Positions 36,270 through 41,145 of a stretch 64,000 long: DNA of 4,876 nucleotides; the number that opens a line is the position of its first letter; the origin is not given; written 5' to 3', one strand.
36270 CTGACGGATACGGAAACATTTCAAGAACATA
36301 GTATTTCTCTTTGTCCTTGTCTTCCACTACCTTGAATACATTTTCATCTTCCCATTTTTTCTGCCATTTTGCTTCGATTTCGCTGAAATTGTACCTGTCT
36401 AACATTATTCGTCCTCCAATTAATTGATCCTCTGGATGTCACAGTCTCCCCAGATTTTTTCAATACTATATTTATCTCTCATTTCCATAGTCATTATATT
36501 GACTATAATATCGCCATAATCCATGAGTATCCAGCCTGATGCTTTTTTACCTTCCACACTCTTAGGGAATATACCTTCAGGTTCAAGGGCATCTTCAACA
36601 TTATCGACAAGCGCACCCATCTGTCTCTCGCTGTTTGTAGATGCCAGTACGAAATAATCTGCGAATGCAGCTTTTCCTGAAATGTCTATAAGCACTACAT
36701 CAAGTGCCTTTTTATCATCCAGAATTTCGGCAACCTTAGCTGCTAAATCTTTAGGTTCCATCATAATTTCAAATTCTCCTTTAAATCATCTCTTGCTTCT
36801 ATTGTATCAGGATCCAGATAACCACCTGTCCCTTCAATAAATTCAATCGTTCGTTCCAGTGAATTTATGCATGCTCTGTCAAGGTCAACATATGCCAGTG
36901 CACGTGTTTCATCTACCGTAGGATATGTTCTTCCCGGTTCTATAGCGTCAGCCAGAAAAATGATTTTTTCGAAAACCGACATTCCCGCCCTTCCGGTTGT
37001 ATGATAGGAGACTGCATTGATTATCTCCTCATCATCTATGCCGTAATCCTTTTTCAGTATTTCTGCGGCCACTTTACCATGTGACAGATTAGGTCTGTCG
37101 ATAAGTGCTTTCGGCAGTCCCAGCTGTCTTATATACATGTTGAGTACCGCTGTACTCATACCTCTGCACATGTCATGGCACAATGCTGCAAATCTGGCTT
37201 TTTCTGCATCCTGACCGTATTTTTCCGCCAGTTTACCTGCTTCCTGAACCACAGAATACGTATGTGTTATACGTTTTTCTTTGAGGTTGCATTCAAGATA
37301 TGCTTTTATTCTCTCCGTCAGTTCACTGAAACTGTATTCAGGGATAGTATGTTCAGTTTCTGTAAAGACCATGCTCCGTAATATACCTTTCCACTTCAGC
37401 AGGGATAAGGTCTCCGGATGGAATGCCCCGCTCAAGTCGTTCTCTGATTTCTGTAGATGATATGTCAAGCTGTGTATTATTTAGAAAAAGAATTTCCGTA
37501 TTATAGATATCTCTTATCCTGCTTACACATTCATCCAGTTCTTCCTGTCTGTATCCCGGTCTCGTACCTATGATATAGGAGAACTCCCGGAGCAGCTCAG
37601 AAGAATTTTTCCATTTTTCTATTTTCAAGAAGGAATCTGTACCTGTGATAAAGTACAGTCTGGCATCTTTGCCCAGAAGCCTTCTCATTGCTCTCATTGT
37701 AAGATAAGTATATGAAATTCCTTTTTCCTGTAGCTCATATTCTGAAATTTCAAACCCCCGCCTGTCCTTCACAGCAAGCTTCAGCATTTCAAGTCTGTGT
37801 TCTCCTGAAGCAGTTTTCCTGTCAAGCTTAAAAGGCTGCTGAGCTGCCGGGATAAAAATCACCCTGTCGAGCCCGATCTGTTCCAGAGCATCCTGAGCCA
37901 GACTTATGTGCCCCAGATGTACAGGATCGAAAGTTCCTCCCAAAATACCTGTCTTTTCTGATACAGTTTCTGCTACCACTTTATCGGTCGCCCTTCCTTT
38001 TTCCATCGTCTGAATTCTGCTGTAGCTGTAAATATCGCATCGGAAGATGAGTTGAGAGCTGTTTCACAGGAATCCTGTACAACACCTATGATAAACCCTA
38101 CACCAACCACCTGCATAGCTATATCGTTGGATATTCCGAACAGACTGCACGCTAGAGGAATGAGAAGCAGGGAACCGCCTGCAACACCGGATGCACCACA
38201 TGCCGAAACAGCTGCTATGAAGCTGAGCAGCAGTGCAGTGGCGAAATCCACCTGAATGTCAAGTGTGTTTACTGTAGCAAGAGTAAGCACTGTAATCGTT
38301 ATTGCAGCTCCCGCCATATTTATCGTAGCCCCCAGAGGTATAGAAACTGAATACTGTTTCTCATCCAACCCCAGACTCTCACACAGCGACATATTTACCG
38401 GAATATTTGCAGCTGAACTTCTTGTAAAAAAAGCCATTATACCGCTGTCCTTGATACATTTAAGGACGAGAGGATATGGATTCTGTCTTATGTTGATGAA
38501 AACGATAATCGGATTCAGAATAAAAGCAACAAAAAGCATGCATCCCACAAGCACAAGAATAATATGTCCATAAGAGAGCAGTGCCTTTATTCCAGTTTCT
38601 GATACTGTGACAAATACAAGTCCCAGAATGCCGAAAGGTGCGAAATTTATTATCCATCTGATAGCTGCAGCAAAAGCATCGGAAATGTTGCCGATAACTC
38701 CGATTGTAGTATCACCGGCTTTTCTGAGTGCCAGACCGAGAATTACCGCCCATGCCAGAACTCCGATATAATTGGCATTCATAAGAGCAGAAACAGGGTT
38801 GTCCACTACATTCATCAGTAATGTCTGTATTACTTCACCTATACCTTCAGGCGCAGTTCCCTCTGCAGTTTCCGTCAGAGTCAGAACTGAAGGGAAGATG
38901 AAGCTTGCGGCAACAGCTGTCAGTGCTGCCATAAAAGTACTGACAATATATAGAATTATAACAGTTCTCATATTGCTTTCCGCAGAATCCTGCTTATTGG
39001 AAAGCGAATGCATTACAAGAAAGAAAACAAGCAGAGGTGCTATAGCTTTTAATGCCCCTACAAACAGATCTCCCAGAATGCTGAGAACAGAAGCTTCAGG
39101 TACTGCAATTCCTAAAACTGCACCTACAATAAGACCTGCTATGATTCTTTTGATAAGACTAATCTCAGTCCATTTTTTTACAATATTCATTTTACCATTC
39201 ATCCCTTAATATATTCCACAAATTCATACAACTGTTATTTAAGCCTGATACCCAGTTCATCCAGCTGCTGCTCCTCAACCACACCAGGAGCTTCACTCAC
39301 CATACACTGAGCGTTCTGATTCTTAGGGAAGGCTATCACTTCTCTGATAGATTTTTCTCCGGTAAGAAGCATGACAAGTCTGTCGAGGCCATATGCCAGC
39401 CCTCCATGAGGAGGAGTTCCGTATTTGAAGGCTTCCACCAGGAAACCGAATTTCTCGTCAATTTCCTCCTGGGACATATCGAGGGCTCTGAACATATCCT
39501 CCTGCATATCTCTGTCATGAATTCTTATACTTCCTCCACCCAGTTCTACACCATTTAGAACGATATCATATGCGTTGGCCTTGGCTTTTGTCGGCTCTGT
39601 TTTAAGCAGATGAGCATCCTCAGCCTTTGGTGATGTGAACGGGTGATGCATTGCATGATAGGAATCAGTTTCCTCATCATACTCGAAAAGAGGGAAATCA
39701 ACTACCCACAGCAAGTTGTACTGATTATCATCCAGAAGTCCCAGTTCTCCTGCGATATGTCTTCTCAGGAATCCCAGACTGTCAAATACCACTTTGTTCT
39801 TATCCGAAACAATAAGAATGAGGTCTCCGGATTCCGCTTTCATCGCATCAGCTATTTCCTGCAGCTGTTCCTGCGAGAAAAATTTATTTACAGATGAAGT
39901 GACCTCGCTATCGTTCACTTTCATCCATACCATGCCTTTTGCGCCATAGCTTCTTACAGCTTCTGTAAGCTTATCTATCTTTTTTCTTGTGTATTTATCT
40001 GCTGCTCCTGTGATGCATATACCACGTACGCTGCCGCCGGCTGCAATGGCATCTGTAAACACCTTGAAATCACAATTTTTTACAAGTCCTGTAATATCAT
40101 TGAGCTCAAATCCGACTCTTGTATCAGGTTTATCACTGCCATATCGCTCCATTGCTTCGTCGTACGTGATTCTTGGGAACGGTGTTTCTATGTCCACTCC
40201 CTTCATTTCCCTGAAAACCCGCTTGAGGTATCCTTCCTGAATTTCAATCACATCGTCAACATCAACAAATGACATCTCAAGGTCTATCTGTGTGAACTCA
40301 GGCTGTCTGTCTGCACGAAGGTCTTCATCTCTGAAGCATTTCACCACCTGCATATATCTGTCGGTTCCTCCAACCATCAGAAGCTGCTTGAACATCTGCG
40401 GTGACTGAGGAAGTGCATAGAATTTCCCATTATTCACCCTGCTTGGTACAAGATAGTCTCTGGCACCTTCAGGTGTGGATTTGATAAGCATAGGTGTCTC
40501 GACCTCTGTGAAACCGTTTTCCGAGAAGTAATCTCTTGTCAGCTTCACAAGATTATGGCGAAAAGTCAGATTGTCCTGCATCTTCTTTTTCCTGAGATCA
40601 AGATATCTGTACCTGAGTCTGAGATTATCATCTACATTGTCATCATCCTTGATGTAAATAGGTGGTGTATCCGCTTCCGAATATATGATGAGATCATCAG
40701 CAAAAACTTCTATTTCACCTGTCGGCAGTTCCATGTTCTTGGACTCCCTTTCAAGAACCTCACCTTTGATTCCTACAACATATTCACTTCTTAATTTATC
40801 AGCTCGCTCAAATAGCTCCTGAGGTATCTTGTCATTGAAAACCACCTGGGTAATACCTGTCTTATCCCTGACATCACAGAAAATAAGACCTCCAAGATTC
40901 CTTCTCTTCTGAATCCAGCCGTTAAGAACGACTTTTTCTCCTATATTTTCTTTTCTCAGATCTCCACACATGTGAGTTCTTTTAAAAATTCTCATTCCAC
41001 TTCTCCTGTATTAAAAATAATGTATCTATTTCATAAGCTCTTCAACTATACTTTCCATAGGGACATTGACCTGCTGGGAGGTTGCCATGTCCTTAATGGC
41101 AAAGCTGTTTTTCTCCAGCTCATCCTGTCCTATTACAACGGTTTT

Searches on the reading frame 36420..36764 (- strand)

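Call 60: search_protein_families(library=pfam, proteins=[window:36420-36764:-], max_evalue=0.000001)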
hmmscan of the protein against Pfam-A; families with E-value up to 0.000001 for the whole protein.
window:36420-36764:- (114 aa): 1 family
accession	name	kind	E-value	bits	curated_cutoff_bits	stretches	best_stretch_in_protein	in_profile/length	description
PF02410.21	RsfS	-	1.5e-31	108.9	21.6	1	10-105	2-98/98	Ribosomal silencing factor during starvation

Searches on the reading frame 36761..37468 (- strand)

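Call 60: search_protein_families(library=pfam, proteins=[window:36761-37468:-], max_evalue=0.000001)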
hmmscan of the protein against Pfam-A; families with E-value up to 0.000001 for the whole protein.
window:36761-37468:- (235 aa): 1 family
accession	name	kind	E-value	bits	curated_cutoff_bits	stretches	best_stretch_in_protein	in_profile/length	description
PF01966.28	HD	-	9.9e-15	55.3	22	1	66-177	1-114/116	HD domain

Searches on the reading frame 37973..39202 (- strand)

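Call 60: search_protein_families(library=pfam, proteins=[window:37973-39202:-], max_evalue=0.000001)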
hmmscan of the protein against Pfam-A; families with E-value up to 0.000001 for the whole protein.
window:37973-39202:- (409 aa): 1 family
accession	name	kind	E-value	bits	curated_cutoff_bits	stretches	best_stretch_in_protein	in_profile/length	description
PF00375.23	SDF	-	2.2e-64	218.3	27.9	1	16-394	1-383/387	Sodium:dicarboxylate symporter family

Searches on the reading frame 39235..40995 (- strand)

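Call 41: search_protein_families(library=ncbifam, proteins=[window:39235-40995:-], max_evalue=1e-10)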
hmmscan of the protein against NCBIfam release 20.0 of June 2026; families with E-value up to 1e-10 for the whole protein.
window:39235-40995:- (586 aa): 15 families
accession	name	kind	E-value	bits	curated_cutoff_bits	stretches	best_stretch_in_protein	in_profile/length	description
NF001750.0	PRK00476.1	equivalog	2.6e-261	868.1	443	1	5-585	4-586/590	aspartate--tRNA ligase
TIGR00459.1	aspS_bact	equivalog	2.9e-244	811.8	373.85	1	4-584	1-582/586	aspartate--tRNA ligase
NF009460.0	PRK12820.1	equivalog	4e-190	633.5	1379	1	7-583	23-615/723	bifunctional aspartyl-tRNA synthetase/aspartyl/glutamyl-tRNA amidotransferase subunit C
NF003483.0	PRK05159.1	equivalog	3.8e-76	256.7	353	2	5-297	3-304/438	aspartate--tRNA(Asn) ligase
TIGR00458.1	aspS_nondisc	equivalog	1e-68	232.3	368.4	2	10-283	3-285/428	aspartate--tRNA(Asn) ligase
NF001756.1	PRK00484.1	subfamily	2.5e-47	161.7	468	2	15-286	47-322/488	lysine--tRNA ligase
NF003037.0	PRK03932.1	equivalog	1.3e-45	156.2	414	2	13-263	10-261/451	asparagine--tRNA ligase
TIGR00499.1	lysS_bact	equivalog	5.9e-44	150.5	427.6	2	11-266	45-295/496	lysine--tRNA ligase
TIGR00457.1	asnS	equivalog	3.3e-43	148.2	342.6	2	15-263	12-263/455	asparagine--tRNA ligase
NF002821.0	PRK02983.1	equivalog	1e-38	133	742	2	5-255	645-890/1102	bifunctional lysylphosphatidylglycerol synthetase/lysine--tRNA ligase LysX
NF009101.0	PRK12445.1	subfamily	1.6e-32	112.7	1026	1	20-271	66-322/505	lysine--tRNA ligase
TIGR00462.1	genX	equivalog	1.4e-23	83.8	286.9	1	145-292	3-149/304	EF-P lysine aminoacylase EpmA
NF006828.0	PRK09350.1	equivalog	1e-22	80.9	264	1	469-559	229-323/325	elongation factor P--(R)-beta-lysine ligase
NF005052.0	PRK06462.1-1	equivalog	5.6e-15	55.2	368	1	121-272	25-184/353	asparagine synthetase A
NF005054.0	PRK06462.1-4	equivalog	6.7e-13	48.4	309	0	130-289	12-193/318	asparagine synthetase A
